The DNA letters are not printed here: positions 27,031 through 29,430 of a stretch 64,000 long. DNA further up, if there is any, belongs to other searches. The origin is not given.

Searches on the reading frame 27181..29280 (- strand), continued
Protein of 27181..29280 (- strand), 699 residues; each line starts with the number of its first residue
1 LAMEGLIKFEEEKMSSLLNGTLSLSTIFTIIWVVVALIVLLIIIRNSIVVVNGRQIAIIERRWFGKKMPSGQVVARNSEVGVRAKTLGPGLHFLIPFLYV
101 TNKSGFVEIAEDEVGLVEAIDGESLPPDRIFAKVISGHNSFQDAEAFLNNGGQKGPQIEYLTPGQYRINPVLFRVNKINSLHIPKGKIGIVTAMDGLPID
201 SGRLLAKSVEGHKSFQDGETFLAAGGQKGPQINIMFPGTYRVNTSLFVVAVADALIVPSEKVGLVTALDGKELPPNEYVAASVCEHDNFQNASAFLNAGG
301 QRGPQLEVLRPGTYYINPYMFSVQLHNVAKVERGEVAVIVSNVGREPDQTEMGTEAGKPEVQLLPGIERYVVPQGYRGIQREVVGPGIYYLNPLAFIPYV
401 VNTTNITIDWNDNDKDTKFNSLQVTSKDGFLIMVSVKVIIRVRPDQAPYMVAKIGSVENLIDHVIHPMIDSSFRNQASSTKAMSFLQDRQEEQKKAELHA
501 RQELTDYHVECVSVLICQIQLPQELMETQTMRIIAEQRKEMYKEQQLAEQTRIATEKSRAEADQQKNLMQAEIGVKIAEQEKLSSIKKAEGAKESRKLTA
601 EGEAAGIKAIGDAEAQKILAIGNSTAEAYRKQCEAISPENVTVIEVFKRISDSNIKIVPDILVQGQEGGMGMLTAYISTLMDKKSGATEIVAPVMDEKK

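Call 23: find_encoding_contigs(protein=P0124, flank=10000, max_places=4)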
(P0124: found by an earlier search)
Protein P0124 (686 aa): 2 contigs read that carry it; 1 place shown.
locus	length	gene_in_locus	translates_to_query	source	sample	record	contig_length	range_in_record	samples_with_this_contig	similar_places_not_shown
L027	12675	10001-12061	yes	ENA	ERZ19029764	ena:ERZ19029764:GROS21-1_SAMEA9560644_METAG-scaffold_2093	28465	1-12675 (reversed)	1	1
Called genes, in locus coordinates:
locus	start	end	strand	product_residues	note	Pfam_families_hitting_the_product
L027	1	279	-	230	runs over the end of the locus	-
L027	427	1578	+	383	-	PF00266:Aminotran_5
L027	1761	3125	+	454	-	PF12804:NTP_transf_3, PF02634:FdhD-NarQ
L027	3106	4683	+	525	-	PF00389:2-Hacid_dh, PF02826:2-Hacid_dh_C, PF03446:NAD_binding_2 (weak), PF19304:PGDH_inter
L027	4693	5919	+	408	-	PF06245:DUF1015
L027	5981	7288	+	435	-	PF01546:Peptidase_M20, PF07687:M20_dimer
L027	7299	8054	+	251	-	PF00899:ThiF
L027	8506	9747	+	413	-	PF03572:Peptidase_S41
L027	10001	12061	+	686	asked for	PF01145:Band_7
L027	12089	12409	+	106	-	-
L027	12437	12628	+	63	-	PF01527:HTH_Tnp_1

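Call 24: find_encoding_contigs(protein=P0127, flank=10000, max_places=4)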
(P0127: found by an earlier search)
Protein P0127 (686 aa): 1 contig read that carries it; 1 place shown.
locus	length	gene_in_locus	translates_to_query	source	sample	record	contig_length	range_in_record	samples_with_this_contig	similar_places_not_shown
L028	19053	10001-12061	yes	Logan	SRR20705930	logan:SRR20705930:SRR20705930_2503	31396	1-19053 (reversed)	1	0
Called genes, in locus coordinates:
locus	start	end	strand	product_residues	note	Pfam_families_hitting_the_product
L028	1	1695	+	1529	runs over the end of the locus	PF05860:TPS, PF07581:Glug (faint), PF18886:DUF5649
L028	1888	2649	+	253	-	PF00899:ThiF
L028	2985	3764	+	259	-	PF01048:PNP_UDP_1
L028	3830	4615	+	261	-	PF01261:AP_endonuc_2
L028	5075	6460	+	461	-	PF05860:TPS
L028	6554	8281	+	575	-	PF08479:POTRA_2, PF03865:ShlB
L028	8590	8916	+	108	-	-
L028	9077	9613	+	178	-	-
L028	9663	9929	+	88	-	-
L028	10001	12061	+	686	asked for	PF01145:Band_7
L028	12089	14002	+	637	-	-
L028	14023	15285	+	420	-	PF07719:TPR_2 (faint), PF13181:TPR_8 (faint), PF12895:ANAPC3, PF13174:TPR_6 (faint), PF13428:TPR_14 (faint), PF13371:TPR_9 (weak), PF00515:TPR_1 (weak), PF13414:TPR_11 (weak), +4 more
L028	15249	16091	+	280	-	-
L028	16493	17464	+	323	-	PF09681:Phage_rep_org_N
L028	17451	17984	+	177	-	-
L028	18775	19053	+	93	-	?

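Call 28: find_encoding_contigs(protein=P0123, flank=10000, max_places=4)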
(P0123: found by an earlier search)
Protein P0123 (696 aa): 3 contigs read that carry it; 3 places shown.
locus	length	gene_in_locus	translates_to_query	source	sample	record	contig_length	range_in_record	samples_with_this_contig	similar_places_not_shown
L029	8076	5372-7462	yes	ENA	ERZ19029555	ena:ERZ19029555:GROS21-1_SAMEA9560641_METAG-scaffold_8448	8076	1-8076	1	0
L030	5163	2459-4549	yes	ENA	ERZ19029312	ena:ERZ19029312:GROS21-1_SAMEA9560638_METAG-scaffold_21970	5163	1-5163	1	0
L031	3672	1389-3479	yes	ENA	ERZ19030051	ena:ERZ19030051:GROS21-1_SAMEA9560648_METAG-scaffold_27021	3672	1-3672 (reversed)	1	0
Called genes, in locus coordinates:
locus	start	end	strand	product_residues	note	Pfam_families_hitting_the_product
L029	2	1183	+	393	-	?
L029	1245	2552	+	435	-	PF01546:Peptidase_M20, PF07687:M20_dimer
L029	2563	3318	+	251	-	PF00899:ThiF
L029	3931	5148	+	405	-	PF03572:Peptidase_S41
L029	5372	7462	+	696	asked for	PF01145:Band_7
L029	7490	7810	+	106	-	-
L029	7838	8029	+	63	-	PF01527:HTH_Tnp_1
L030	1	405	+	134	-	?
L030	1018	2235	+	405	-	PF03572:Peptidase_S41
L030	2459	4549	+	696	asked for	PF01145:Band_7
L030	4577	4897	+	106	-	-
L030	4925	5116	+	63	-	PF01527:HTH_Tnp_1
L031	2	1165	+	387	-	?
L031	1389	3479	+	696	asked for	PF01145:Band_7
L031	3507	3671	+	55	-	?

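Call 29: find_encoding_contigs(protein=P0121, flank=10000, max_places=4)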
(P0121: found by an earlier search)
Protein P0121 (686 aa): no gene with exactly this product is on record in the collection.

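Call 33: search_protein_families(library=padloc, proteins=[window:27181-29280:-], max_evalue=0.01)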
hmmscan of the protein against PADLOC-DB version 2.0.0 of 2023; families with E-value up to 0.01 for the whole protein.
window:27181-29280:- (699 aa): 0 families

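Call 34: search_protein_families(library=ncbifam, proteins=[window:27181-29280:-], max_evalue=0.01)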
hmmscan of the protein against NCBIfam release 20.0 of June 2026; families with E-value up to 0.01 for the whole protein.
window:27181-29280:- (699 aa): 2 families
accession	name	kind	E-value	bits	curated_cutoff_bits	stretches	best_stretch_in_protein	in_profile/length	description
TIGR01932.1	hflC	equivalog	5.3e-05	22.2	134.4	1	437-598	122-273/318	protease modulator HflC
NF008259.0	PRK11029.1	equivalog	0.00097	18.2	427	0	478-601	172-285/334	protease modulator HflC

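Call 44: find_related_loci(query=L028:12089-13999:+, collection=metagenome_contigs, flank=8000)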
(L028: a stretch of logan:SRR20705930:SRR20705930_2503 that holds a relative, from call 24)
Query L028:12089-13999:+ (637 aa) in metagenome_contigs; peptide patterns used: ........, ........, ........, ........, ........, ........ (x = any residue, [..] = any of these).
60 stretches matched a pattern; 1 encode a relative of the query (tblastn E <= 1e-3); 1 distinct loci.
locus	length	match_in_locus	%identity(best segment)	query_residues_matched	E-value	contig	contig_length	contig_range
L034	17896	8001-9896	74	1-632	0e+0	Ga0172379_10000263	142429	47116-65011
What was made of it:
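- Tried and rejected: A Zb protein scan gave one locus, L034 (call 44).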

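Call 59: search_protein_families(library=pfam, proteins=[L034:6309-7856:+, L028:12089-14002:+, L028:9663-9929:+, L019:13018-13398:+, L019:13791-14318:-], max_evalue=0.01)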
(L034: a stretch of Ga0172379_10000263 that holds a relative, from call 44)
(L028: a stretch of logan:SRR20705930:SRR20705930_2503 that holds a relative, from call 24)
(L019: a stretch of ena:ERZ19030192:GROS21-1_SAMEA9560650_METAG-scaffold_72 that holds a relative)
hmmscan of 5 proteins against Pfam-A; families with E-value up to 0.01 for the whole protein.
L034:6309-7856:+ (515 aa): 1 family
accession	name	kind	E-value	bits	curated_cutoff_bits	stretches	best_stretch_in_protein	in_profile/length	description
PF08308.17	PEGA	-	0.0054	17.1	20.8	0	286-324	32-70/71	PEGA domain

L028:12089-14002:+ (637 aa): 1 family
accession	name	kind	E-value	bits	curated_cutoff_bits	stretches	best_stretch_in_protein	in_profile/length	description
PF13240.11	Zn_Ribbon_1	-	0.00023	21.3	25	1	2-24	1-23/23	zinc-ribbon domain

L028:9663-9929:+ (88 aa): 0 families

L019:13018-13398:+ (126 aa): 0 families

L019:13791-14318:- (175 aa): 0 families
